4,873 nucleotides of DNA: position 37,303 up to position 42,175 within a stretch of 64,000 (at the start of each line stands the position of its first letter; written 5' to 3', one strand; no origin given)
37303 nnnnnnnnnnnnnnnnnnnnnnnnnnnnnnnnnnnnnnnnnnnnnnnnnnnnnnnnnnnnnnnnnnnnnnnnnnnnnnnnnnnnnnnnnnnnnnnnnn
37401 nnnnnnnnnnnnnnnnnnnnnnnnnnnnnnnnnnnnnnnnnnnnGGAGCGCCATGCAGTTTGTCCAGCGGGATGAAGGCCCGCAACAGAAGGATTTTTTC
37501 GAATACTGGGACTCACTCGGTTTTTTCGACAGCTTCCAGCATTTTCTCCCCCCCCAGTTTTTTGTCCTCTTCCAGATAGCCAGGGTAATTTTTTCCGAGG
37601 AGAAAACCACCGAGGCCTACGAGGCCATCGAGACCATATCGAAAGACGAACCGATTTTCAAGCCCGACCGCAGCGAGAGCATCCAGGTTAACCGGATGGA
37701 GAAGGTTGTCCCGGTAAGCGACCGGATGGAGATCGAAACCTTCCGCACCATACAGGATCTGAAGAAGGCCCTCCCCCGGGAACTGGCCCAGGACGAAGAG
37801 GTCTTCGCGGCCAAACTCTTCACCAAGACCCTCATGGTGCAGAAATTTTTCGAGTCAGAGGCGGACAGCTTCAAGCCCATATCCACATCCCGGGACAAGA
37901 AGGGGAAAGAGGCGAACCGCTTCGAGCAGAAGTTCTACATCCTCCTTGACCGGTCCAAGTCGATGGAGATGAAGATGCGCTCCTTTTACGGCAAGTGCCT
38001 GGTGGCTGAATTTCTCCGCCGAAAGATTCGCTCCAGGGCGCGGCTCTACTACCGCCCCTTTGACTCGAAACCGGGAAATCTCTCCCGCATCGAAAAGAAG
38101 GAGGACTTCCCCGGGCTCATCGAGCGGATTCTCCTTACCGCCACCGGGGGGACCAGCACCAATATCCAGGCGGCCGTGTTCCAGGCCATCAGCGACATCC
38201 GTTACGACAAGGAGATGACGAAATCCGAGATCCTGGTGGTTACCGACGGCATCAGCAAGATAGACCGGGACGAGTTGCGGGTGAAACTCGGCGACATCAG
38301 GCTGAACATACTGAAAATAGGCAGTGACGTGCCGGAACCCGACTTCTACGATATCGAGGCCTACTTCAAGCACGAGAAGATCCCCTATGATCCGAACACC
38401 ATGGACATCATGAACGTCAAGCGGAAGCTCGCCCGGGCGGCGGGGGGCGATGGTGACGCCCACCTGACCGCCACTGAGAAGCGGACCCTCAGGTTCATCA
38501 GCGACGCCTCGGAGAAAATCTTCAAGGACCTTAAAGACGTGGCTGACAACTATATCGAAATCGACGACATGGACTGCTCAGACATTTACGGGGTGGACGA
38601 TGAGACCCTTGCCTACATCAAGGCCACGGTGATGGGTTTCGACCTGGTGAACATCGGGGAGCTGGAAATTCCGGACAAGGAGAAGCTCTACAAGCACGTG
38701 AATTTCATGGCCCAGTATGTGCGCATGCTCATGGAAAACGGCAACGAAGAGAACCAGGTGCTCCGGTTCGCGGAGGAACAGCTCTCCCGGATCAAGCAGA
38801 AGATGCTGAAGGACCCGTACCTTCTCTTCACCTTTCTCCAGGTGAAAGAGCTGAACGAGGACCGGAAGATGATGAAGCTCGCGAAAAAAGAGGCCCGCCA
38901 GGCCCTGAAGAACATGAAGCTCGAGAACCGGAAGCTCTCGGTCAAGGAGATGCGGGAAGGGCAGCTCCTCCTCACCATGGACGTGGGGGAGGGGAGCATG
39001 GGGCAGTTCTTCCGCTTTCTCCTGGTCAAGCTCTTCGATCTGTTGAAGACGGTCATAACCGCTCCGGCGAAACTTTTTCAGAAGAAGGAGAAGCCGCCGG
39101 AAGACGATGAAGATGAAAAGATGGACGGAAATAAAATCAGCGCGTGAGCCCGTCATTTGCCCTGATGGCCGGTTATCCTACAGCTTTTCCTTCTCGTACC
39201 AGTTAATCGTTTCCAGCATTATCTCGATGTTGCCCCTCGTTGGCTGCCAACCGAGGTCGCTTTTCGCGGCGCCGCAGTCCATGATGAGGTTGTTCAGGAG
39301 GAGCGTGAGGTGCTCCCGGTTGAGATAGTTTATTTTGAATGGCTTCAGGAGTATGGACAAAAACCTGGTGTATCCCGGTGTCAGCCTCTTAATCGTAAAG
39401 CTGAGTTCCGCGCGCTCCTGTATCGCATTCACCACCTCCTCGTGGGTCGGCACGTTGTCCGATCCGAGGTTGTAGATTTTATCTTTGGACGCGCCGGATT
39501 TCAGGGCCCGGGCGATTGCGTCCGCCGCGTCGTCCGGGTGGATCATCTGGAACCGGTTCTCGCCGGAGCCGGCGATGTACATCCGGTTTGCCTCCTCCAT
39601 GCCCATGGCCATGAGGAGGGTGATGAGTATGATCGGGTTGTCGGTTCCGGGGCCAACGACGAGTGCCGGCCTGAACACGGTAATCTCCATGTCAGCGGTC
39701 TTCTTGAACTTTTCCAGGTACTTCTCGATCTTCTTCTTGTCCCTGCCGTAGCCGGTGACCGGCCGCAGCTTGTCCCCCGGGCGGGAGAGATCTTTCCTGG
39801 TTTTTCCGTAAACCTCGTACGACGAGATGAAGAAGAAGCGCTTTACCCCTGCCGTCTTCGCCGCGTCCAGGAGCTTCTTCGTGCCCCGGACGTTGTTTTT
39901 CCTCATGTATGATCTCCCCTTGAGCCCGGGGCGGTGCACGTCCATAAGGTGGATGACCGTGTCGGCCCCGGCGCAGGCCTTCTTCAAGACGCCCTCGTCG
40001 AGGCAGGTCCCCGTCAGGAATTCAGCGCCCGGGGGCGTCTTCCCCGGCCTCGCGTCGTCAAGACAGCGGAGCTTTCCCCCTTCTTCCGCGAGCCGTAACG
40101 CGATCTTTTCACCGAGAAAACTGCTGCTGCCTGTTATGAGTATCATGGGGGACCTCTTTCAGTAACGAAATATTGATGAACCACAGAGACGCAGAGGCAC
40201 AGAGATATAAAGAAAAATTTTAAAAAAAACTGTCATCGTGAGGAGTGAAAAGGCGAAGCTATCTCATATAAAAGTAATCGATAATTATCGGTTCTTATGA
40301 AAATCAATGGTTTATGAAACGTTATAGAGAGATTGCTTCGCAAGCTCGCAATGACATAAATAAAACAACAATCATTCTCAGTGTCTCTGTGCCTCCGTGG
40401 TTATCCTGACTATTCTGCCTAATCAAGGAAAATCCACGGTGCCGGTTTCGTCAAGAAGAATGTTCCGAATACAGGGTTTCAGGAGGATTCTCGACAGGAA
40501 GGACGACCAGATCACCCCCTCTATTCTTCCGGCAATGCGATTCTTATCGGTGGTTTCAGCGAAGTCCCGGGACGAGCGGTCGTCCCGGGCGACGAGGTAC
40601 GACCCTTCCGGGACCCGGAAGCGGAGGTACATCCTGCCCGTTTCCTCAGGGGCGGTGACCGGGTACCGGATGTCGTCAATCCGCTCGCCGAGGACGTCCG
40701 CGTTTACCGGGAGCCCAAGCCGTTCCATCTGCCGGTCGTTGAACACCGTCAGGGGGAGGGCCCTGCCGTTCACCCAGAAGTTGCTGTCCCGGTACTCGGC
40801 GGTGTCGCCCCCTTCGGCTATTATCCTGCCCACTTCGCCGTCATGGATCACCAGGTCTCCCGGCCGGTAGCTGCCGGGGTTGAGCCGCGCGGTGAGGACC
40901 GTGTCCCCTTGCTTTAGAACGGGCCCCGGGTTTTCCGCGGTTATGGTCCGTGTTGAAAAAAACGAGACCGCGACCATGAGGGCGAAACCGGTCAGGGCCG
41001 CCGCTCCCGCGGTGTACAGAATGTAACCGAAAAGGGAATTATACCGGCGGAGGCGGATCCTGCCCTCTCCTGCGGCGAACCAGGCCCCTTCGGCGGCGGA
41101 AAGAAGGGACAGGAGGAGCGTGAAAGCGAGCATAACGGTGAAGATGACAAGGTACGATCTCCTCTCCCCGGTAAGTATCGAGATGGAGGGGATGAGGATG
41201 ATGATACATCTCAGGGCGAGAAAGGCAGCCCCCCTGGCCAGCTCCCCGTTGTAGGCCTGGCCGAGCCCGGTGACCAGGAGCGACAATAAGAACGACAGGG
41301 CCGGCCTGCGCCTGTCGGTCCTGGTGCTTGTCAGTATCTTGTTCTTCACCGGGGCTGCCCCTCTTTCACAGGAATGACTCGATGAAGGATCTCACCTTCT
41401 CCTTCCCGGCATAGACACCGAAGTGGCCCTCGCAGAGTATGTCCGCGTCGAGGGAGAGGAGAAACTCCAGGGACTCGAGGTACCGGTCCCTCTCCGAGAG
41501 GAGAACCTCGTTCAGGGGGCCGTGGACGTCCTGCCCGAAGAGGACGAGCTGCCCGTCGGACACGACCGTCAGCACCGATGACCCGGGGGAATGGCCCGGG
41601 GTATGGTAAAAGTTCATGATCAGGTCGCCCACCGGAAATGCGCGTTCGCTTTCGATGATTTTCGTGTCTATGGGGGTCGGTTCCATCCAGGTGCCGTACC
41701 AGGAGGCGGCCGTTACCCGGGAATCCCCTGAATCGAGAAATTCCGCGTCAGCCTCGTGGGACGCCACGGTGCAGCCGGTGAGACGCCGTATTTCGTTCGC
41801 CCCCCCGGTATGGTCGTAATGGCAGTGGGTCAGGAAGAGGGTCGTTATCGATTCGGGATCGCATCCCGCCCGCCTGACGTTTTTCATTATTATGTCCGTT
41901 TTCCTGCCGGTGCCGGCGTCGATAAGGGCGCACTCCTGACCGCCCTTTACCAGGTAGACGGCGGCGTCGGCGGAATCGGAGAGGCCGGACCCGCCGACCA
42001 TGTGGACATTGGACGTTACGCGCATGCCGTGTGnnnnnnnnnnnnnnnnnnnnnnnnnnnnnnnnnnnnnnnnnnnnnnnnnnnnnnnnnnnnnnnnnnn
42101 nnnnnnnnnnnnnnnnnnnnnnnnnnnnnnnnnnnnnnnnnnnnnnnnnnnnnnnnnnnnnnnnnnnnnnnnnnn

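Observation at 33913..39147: Four-gene operon: 4-TM membrane protein - cytoplasmic PAS histidine kinase - MoxR AAA+ ATPase - VWA protein, with no response regulator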

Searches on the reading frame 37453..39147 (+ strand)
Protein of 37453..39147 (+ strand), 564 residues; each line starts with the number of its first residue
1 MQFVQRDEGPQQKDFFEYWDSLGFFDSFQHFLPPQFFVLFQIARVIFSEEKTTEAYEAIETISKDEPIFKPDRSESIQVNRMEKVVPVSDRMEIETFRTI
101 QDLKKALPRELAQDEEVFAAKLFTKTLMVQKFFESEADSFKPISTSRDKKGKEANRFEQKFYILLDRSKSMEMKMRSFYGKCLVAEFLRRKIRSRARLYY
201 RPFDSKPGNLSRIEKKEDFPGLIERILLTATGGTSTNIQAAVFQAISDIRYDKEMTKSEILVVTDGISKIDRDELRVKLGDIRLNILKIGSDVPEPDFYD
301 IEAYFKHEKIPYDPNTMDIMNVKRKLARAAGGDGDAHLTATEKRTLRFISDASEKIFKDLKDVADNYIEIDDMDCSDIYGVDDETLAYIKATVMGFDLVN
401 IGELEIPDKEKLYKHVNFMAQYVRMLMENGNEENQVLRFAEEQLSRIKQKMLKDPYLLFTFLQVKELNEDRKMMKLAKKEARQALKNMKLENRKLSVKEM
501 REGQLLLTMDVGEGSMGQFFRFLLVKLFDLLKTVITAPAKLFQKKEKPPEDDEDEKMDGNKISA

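Call 5: search_protein_families(library=pfam, proteins=[window:37453-39147:+], max_evalue=0.1)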
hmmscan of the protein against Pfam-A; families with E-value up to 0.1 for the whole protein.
window:37453-39147:+ (564 aa): 2 families
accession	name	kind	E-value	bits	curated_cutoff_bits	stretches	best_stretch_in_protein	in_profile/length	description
PF05762.20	VWA_CoxE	-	0.0049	16.7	26.4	1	159-283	57-176/222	VWA domain containing CoxE-like protein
PF13519.12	VWA_2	-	0.075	14.1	27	0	162-266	2-106/107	von Willebrand factor type A domain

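Call 6: search_protein_families(library=ncbifam, proteins=[window:37453-39147:+], max_evalue=0.1)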
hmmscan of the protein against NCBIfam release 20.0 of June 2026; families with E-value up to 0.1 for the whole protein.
window:37453-39147:+ (564 aa): 0 families

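Call 17: find_homologous_proteins(query=window:37453-39147:+, max_evalue=0.001)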
Query window:37453-39147:+ (564 aa): 291 proteins with E <= 0.001 among 8000 candidates; the best 120 are listed.
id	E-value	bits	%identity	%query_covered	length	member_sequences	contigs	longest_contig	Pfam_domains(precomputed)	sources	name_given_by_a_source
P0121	0.0e+0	1233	100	100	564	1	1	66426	-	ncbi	-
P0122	0.0e+0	1069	85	100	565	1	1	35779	-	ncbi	-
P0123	5.2e-213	727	59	96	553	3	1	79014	-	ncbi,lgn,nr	ncbi:MAG: hypothetical protein MUD12_11400 [Spirochaetes bacterium]|nr:hypothetical protein [Spiroch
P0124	7.5e-211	720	59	97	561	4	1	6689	-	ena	-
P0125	1.8e-207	709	59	97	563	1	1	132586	PF13519.13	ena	-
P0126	6.2e-206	703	59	98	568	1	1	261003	-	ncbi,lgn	-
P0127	1.3e-205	702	58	97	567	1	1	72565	-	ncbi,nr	ncbi:MAG: hypothetical protein JXA20_02585 [Spirochaetes bacterium]|nr:hypothetical protein [Spiroch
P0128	5.9e-205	700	59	94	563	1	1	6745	-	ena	-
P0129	1.3e-201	689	58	93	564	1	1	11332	-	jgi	jgi:hypothetical protein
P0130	6.7e-200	683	57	96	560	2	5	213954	-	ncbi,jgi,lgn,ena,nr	ncbi:MAG TPA: vWA domain-containing protein [Spirochaetota bacterium]|nr:vWA domain-containing prote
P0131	8.5e-198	677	57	97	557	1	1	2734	-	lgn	-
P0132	6.6e-195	667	57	98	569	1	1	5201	-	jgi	jgi:hypothetical protein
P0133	1.1e-194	666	57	95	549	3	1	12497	-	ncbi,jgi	-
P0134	2.8e-194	665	56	98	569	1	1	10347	-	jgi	jgi:hypothetical protein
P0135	4.7e-194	664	56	98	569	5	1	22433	-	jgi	jgi:hypothetical protein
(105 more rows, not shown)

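Call 28: predict_structure(alignment_id=A1)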
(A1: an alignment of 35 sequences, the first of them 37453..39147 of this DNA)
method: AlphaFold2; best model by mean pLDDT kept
length: 564 residues; sequences in the alignment: 35
mean_pLDDT: 64.8   pTM: 0.57
mean pLDDT of the five models: 64.8, 63.8, 63.4, 59.3, 48.4
residues with pLDDT >= 90: 28; 70-90: 260; 50-70: 105; < 50: 171
segments of 3 or more residues with pLDDT < 50: 1-13, 67-73, 75-100, 102-157, 461-473, 487-518, 544-564
pLDDT, mean of each block of 10 residues (from residue 1): 29 56 59 66 68 69 58 42 29 37 45 44 36 32 38 52 89 84 82 77 88 74 80 83 89 71 86 87 89 75 76 67 76 63 80 86 88 76 83 83 76 83 83 86 86 65 41 54 49 39 34 46 67 61 45 33 36
secondary structure, 60 per line:
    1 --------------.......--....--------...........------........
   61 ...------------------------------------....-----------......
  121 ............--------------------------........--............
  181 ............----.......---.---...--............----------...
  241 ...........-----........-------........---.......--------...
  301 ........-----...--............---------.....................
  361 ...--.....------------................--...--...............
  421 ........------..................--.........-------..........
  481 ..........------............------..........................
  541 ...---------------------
elements in order: H15-21 H24-27 H36-46 H53-63 H100-103 H115-132 E159-166 H169-192 E197-203 E211-213 H216-227 H238-251 E257-264 H272-279 E283-289 H298-308 H319-330 H340-363 E366-370 H383-398 H406-428 H435-452 H455-463 H471-490 H497-508 H515-543
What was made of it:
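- On MoxR-vWA-beta-propeller ternary conflict systems: Gene 4 has only N-terminal helices, a VWA domain and a helical tail (calls 5, 28).
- Checked: It is modelled at moderate confidence up to about residue 450 and at low confidence for most of the rest (pLDDT below 50 at 461-473, 487-518 and 544-564) (call 28).
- No beta-propeller is fused to the VWA protein and there are no effector domains (calls 5, 28).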

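Call 35: fold_search(model_id=the predicted structure, library=pdb)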
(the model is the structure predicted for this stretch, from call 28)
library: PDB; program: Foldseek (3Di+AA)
matches with E <= 10: 736; with E <= 0.001: 68
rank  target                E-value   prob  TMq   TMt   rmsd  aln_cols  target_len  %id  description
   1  9c4f_I                1.2e-05  1.00  0.20  0.55   3.4       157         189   16  Infectious B19V capsid (released 2024-10-16)
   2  8ft6                  2.6e-05  1.00  0.20  0.41   3.1       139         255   18  The von Willebrand factor A domain of human capillary morphogenesis gene II, flexibly fused to the 1TEL crystallization  (released 2023-03-22)
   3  7n1o                  3.4e-05  1.00  0.21  0.42   5.2       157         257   17  The von Willebrand factor A domain of human capillary morphogenesis gene II, flexibly fused to the 1TEL crystallization  (released 2021-06-09)
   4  3n2n_A                3.7e-05  1.00  0.21  0.59   2.8       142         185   20  The Crystal Structure of Tumor Endothelial Marker 8 (TEM8) extracellular domain (released 2011-01-05)
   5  9doc                  3.7e-05  1.00  0.20  0.41   3.1       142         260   17  The von Willebrand factor A domain of human capillary morphogenesis gene II, flexibly fused to the 1TEL crystallization  (released 2024-11-06)
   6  8zmn                  3.9e-05  1.00  0.21  0.59   3.1       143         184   18  Crystal structure of ANTXR1 (released 2024-06-26)
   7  8fz4_A                4.6e-05  1.00  0.21  0.60   3.3       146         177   18  The von Willebrand factor A domain of Anthrax toxin receptor 2 (released 2023-03-01)
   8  1t6b_Y                6.2e-05  1.00  0.20  0.61   3.1       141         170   18  Crystal structure of B. anthracis Protective Antigen complexed with human Anthrax toxin receptor (released 2004-07-20)
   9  9ykb_B                6.6e-05  1.00  0.20  0.43   3.3       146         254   18  The von Willebrand factor A domain of human capillary morphogenesis gene II, fused to the 1TEL crystallization chapero (released 2025-10-22)
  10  8ft8                  7.3e-05  1.00  0.20  0.42   3.0       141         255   18  The von Willebrand factor A domain of human capillary morphogenesis gene II, flexibly fused to the 1TEL crystallization  (released 2023-03-01)
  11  6pyo_B                7.7e-05  1.00  0.18  0.57   3.9       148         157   21  Calcium Activated Chloride Channel Regulator 1 (CLCA1) VWA Domain (released 2020-01-29)
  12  6fpy_B                1.1e-04  1.00  0.20  0.19   3.2       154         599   15  Inter-alpha-inhibitor heavy chain 1, wild type (released 2019-02-27)
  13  1shu                  1.2e-04  1.00  0.20  0.59   3.0       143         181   16  Crystal Structure of the von Willebrand factor A domain of human capillary morphogenesis protein 2: an anthrax toxin rec (released 2004-04-13)
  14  9rt2_C1               1.2e-04  1.00  0.19  0.37   3.7       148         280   18  NetF - ANTXR2 structure (C4) (released 2026-02-18)
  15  6fpz_A                1.3e-04  1.00  0.20  0.19   3.6       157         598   15  Inter-alpha-inhibitor heavy chain 1, D298A (released 2019-02-27)
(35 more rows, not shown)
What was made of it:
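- On VWA / MIDAS cofactor proteins: AlphaFold model plus Foldseek hits to VWA domains, E 1e-5 (calls 28, 35).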

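Call 64: search_protein_families(library=padloc, proteins=[window:37453-39147:+], max_evalue=0.01)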
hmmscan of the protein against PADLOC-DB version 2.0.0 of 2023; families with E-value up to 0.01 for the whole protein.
window:37453-39147:+ (564 aa): 0 families

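Call 69: find_encoding_contigs(protein=P0121, flank=1000, max_places=1)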
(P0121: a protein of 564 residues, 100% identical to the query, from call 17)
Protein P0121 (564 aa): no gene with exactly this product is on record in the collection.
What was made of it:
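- Tried and rejected: A look-up of the window's own VWA protein (P0121) to name the source record found nothing on record (call 69).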

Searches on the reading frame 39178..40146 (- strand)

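Call 9: search_protein_families(library=pfam, proteins=[window:39178-40146:-], max_evalue=0.001)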
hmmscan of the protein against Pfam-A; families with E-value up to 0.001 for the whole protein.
window:39178-40146:- (322 aa): 7 families
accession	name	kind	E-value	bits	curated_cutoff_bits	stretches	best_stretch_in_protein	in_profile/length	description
PF01370.27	Epimerase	-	1.2e-36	126.8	20.9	1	2-228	1-240/240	NAD dependent epimerase/dehydratase family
PF16363.11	GDP_Man_Dehyd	-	2e-16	60.8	27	1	79-305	96-324/332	GDP-mannose 4,6 dehydratase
PF01073.25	3Beta_HSD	-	8.5e-16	58.2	22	1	3-216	1-230/280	3-beta hydroxysteroid dehydrogenase/isomerase family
PF13460.12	NAD_binding_10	-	5.7e-13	49.6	27.2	1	36-163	36-146/184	NAD(P)H-binding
PF05368.20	NmrA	-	4e-10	40.2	27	1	37-256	46-244/298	NmrA-like family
PF07993.18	NAD_binding_4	-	3.5e-08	33.4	20.1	1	50-210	78-257/258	Male sterility protein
PF04321.23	RmlD_sub_bind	-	2.8e-06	27.1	27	1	2-173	3-161/287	RmlD substrate binding domain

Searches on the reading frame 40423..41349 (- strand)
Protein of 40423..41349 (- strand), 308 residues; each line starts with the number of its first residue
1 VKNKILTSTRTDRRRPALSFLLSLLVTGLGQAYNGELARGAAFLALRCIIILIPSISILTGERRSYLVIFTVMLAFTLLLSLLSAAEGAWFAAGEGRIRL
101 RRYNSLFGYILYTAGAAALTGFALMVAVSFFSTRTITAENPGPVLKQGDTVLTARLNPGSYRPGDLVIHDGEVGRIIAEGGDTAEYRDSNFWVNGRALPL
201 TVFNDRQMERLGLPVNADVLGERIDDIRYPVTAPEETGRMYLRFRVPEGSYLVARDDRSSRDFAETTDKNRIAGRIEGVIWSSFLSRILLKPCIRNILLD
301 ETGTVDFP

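Call 9: search_protein_families(library=pfam, proteins=[window:40423-41349:-], max_evalue=0.001)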
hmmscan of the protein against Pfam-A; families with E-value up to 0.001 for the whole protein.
window:40423-41349:- (308 aa): 1 family
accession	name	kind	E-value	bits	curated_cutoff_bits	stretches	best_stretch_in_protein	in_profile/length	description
PF10502.14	Peptidase_S26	-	1.6e-10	41.6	22.9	1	118-281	10-168/168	Signal peptidase, peptidase S26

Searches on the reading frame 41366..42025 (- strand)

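Call 9: search_protein_families(library=pfam, proteins=[window:41366-42025:-], max_evalue=0.001)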
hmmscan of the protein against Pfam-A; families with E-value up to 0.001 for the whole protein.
window:41366-42025:- (219 aa): 3 families
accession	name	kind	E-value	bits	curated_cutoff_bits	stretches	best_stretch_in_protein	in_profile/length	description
PF00753.33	Lactamase_B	-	7.3e-24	85.2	22.7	1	22-201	7-196/196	Metallo-beta-lactamase superfamily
PF12706.13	Lactamase_B_2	-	1.2e-06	28.7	27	1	34-87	4-60/200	Beta-lactamase superfamily domain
PF19583.5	ODP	-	5.3e-06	26.9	27.2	1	21-100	3-82/194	ODP family beta lactamase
